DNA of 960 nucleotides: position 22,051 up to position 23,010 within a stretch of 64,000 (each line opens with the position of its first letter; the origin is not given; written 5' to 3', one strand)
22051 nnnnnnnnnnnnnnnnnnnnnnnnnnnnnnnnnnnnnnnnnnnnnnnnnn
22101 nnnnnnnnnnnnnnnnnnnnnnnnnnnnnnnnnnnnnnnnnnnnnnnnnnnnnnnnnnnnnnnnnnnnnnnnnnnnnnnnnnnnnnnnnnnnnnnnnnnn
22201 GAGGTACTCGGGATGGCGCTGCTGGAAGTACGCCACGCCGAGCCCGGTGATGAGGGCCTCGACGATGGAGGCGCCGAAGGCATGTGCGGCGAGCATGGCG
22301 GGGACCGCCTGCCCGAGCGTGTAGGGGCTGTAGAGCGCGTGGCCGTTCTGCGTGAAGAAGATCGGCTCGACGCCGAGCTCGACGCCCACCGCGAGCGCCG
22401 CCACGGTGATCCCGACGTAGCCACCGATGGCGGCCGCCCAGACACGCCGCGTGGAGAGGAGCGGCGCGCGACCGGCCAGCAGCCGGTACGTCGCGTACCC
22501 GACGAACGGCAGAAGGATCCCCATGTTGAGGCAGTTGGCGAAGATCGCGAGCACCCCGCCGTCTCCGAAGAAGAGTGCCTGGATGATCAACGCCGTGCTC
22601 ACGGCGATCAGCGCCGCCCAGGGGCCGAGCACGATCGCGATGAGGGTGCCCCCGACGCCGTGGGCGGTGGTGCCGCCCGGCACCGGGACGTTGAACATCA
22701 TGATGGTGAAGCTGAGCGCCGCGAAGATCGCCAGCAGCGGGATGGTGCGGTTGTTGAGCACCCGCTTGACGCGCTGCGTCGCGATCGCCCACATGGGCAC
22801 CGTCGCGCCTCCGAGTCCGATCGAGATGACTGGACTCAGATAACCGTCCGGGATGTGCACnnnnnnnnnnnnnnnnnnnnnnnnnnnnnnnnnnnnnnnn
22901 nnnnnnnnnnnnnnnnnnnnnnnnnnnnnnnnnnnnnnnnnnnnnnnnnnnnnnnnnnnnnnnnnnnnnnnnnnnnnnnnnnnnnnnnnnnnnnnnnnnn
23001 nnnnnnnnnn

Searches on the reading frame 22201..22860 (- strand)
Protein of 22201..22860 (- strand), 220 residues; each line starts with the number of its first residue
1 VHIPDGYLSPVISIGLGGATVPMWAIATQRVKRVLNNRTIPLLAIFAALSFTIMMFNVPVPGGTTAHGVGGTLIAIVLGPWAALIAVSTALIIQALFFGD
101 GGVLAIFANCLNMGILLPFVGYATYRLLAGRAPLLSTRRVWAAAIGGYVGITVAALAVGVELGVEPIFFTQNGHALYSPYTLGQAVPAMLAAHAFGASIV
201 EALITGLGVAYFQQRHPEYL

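Call 21: find_related_loci(query=window:22201-22860:-, collection=metagenome_contigs, flank=4000)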
Query seq(220 aa) (220 aa) in metagenome_contigs; peptide patterns used: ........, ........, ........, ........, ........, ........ (x = any residue, [..] = any of these).
600 stretches matched a pattern (row limit reached: there are more); 549 encode a relative of the query (tblastn E <= 1e-3); the best 80 are kept; 80 distinct loci.
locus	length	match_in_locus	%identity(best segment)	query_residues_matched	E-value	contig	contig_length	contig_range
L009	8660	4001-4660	82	1-220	8e-120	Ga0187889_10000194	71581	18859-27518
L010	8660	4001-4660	82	1-220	9e-120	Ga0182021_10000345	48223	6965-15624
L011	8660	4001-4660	82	1-220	2e-119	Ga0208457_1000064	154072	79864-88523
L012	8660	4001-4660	83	1-220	4e-119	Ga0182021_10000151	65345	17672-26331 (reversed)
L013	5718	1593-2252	82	1-220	7e-119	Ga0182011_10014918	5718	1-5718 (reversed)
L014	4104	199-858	82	1-220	2e-120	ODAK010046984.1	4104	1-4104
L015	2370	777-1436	82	1-220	7e-125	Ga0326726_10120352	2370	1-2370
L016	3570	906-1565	80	1-220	1e-120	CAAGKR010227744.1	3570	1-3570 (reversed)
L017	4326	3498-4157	80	1-220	4e-119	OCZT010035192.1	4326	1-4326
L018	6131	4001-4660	81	1-220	4e-118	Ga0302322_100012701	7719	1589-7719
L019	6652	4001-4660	82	1-220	6e-118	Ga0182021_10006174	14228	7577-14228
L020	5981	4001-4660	81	1-220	1e-117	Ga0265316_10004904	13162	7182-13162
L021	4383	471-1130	81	1-220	2e-118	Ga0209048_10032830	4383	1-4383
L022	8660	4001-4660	81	1-220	5e-117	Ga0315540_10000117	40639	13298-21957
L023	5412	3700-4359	80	1-220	8e-117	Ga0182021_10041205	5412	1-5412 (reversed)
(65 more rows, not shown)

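Call 57: search_dna_similar(query=window:22201-22860:-, collection=plasmids, mode=protein, max_rows=40, max_evalue=1e-15)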
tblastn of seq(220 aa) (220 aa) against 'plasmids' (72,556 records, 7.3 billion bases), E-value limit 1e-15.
Records with a match: 10; places in all: 10; records where one place covers at least 80% of the query: 7.
Best place of each record, by identity: <60% 10.
By first word of the organism name: Lactococcus 2; Thermomicrobium 1; Lacticaseibacillus 1; Selenomonas 1; Clostridium 1; Paenibacillus 1; Halarchaeum 1; Acetoanaerobium 1; Nonomuraea 1.
By predicted mobility (MOB-suite, as given by PLSDB): non-mobilizable 6; mobilizable 2; conjugative 2.
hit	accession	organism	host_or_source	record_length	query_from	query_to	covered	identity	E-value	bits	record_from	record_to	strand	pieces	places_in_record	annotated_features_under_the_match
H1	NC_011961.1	Thermomicrobium roseum DSM 5159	-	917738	1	220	100%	58.2%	7e-67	229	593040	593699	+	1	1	cbiM: cobalt transporter CbiM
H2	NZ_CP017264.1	Lacticaseibacillus paracasei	cell culture,cheese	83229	1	220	100%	48.9%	8e-48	174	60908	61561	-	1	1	cbiM: cobalt transporter CbiM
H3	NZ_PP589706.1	Lactococcus sp.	Bacterial culture,Dairy environment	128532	1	215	97%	49.8%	8e-37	178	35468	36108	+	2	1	none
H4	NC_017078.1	Selenomonas ruminantium subsp. lactilytica TAM6421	-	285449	1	218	99%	48.4%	8e-55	194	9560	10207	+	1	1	cbiM: cobalt transporter CbiM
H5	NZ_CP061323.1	Lactococcus lactis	butter,butter starter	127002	1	215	98%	48.9%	2e-47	173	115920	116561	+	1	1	cbiM: cobalt transporter CbiM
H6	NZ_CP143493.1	Clostridium perfringens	pig,fecal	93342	1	218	99%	45.2%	2e-45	167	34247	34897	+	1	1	cbiM: cobalt transporter CbiM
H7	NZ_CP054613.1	Paenibacillus cellulosilyticus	cell culture,soil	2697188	1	215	98%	28.9%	5e-19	92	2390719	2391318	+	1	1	none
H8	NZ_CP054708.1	Halarchaeum sp. CBA1220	solar salt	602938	1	130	59%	40.0%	2e-20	96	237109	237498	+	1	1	energy-coupling factor ABC transporter permease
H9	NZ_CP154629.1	Acetoanaerobium noterae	cell culture,Sludge of a digestion ...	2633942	1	122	55%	39.0%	3e-20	96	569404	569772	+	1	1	none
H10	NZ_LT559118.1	Nonomuraea gerenzanensis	-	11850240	1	128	58%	34.4%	9e-17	86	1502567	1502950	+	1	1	none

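Call 58: get_annotated_region(hit=H1, flank=6000)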
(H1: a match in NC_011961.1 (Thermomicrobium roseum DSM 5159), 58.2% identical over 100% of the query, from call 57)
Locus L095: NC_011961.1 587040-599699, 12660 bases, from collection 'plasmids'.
description: Thermomicrobium roseum DSM 5159 plasmid unnamed, complete sequence
organism: Thermomicrobium roseum DSM 5159 (NCBI taxid 309801)
taxonomy: Bacteria; Thermomicrobiota; Thermomicrobia; Thermomicrobiales; Thermomicrobiaceae; Thermomicrobium; Thermomicrobium roseum; Thermomicrobium roseum DSM 5159
host: -; source: -; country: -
typing (MOB-suite, as given by PLSDB): non-mobilizable
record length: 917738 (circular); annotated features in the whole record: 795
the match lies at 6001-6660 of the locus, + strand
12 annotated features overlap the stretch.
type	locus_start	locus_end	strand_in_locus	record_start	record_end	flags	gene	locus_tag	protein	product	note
CDS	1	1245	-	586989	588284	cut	-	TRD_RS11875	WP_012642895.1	HD domain-containing protein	-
CDS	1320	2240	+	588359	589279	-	-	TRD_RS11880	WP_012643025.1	proline dehydrogenase family protein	-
CDS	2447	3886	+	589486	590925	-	-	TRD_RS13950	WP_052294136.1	LPXTG cell wall anchor domain-containing protein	-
CDS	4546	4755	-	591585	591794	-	-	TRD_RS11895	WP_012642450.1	hypothetical protein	-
CDS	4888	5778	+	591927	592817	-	-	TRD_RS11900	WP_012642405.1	hypothetical protein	-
CDS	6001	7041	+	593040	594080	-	cbiM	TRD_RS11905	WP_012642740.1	cobalt transporter CbiM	-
CDS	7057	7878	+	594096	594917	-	cbiQ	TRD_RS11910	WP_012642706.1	cobalt ECF transporter T component CbiQ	GO:0006824 - cobalt ion transport [Evidence IEA]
CDS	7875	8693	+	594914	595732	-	-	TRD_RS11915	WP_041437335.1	ABC transporter ATP-binding protein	-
CDS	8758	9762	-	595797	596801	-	-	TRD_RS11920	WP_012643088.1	sigma-70 family RNA polymerase sigma factor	GO:0006352 - DNA-templated transcription initiation [Evidence IEA]; GO:0006355 - regulation of DNA-templated ...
CDS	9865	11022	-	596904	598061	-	-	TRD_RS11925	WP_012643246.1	trypsin-like peptidase domain-containing protein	-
CDS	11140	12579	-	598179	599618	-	-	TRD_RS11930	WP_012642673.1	HAMP domain-containing sensor histidine kinase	GO:0007165 - signal transduction [Evidence IEA]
CDS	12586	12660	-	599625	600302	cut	-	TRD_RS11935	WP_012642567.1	response regulator transcription factor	GO:0000160 - phosphorelay signal transduction system [Evidence IEA]; GO:0006355 - regulation of DNA-templated ...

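Call 59: get_annotated_region(hit=H10, flank=5000)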
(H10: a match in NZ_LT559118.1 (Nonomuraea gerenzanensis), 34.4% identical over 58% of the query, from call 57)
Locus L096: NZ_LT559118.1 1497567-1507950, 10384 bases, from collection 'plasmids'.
description: Nonomuraea gerenzanensis isolate nono1 plasmid I, complete sequence
organism: Nonomuraea gerenzanensis (NCBI taxid 93944)
taxonomy: Bacteria; Actinomycetota; Actinomycetes; Streptosporangiales; Streptosporangiaceae; Nonomuraea; Nonomuraea gerenzanensis
host: -; source: -; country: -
typing (MOB-suite, as given by PLSDB): non-mobilizable
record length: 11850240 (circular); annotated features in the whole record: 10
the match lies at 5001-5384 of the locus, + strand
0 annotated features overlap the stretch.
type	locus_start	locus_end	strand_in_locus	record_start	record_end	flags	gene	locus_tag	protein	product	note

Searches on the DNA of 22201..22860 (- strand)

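Call 61: search_rna_families(sources=[L023, L024, L035, L043, L045, L047, L049, L050, L053, L054, L056, L071, L075, L076, L079, L082, L087, L088, L095, L096], threshold=gathering)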
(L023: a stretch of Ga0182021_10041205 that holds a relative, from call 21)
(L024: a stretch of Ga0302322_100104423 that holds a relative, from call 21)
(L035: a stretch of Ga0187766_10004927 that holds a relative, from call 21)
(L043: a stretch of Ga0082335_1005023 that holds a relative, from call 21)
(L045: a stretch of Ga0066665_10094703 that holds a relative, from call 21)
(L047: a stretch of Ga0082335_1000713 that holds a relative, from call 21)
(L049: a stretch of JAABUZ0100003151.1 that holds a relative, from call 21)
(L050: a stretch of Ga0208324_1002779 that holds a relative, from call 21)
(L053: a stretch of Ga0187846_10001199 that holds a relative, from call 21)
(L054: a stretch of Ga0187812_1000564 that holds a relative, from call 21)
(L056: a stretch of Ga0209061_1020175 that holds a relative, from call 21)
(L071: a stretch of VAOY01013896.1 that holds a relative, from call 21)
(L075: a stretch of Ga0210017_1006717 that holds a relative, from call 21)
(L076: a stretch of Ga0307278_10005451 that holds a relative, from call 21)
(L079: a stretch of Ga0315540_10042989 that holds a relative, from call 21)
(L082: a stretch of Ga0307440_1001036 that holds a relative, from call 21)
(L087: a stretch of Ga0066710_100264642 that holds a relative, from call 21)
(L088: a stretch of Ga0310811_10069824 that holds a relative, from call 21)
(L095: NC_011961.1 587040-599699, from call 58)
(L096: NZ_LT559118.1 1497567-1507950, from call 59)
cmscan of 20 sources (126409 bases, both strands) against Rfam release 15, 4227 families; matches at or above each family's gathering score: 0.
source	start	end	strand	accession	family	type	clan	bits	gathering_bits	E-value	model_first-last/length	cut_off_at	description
